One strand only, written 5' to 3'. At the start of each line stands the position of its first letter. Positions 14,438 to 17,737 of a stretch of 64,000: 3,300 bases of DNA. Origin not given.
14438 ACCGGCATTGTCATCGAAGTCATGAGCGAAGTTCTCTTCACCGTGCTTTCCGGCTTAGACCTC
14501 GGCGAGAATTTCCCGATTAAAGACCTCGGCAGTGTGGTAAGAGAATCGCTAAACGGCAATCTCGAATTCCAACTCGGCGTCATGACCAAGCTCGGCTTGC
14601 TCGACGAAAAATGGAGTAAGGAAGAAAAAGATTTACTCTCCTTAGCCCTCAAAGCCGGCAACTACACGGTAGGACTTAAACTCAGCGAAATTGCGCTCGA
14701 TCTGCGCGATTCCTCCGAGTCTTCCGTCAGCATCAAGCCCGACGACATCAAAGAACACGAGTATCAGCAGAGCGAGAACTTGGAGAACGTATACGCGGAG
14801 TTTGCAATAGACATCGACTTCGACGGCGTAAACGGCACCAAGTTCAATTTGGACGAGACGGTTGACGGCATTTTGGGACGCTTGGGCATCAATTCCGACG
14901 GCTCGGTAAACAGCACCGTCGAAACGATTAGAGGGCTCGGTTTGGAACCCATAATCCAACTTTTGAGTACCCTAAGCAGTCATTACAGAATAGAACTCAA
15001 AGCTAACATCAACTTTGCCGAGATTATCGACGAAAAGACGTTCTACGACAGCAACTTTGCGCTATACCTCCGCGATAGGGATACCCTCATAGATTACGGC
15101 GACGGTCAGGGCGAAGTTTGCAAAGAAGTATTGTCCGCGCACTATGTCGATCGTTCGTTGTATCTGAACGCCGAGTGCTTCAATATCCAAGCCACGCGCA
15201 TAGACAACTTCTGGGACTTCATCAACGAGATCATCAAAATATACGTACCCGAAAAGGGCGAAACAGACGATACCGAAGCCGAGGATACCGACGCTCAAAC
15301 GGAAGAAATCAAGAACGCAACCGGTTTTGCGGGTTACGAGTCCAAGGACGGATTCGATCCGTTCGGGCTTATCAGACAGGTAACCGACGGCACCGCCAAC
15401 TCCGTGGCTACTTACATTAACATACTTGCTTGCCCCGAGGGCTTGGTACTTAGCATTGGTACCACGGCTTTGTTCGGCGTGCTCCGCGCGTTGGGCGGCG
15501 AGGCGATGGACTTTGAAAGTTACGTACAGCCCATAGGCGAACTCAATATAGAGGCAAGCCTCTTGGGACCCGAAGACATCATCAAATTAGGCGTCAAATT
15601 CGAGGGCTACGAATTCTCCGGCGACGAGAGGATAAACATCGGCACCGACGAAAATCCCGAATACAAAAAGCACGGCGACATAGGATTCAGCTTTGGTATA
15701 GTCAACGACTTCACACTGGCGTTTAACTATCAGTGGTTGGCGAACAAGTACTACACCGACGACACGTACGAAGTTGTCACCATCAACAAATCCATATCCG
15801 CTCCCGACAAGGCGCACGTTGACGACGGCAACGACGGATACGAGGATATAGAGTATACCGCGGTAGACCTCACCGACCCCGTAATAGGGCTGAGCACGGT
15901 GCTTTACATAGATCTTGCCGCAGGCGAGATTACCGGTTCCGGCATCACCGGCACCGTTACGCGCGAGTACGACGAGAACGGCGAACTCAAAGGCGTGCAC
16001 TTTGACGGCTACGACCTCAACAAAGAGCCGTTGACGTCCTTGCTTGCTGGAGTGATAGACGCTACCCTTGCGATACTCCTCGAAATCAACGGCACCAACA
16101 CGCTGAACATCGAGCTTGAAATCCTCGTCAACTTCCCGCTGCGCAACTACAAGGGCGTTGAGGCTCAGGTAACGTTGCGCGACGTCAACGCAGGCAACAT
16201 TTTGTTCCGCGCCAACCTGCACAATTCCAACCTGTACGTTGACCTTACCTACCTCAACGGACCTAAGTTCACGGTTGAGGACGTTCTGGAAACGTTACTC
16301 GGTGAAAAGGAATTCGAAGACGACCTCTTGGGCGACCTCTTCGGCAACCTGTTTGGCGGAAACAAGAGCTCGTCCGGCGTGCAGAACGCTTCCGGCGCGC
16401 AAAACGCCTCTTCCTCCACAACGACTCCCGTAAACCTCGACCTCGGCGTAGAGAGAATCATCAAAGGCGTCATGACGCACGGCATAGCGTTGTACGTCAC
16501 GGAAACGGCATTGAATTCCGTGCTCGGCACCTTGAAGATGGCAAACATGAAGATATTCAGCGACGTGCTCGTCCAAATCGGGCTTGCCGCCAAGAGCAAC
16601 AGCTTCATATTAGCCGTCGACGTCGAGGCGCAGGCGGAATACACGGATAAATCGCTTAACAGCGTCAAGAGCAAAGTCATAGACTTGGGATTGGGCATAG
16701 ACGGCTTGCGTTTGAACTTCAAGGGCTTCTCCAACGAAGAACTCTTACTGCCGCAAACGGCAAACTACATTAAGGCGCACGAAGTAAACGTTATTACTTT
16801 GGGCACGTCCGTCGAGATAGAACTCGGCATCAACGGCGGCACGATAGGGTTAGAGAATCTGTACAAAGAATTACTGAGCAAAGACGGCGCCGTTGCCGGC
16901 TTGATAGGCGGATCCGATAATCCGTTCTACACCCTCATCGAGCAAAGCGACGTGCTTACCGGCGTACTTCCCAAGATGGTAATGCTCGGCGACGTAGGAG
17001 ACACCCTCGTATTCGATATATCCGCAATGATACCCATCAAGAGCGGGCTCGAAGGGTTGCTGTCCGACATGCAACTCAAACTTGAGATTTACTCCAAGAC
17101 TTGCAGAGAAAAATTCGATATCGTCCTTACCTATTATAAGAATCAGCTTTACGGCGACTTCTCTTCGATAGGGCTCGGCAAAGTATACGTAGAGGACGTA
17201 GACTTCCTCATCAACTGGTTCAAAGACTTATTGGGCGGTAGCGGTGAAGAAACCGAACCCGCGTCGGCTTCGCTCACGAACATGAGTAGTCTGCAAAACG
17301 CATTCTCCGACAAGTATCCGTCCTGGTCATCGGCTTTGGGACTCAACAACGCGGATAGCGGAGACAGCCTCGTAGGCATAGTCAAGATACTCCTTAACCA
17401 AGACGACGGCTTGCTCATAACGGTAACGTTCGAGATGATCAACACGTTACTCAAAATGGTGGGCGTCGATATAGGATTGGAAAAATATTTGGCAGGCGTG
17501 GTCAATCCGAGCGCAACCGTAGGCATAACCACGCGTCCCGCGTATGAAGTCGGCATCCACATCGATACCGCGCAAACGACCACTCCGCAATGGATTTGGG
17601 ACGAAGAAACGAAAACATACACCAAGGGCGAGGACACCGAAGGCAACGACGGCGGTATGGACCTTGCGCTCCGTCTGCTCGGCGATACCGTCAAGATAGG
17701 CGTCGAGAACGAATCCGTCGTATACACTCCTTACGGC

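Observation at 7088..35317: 28.2 kb uninterrupted ORF encoding a ~9,409 aa lipoprotein of unassignable family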

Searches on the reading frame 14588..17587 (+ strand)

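Call 69: search_protein_families(library=pfam, max_evalue=1, proteins=[window:14588-17587:+])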
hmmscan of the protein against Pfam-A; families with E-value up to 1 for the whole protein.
window:14588-17587:+ (1000 aa): 1 family
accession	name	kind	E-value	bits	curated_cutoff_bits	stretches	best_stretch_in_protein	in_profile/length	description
PF09236.15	AHSP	-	0.18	12.7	27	0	868-911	37-82/87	Alpha-haemoglobin stabilising protein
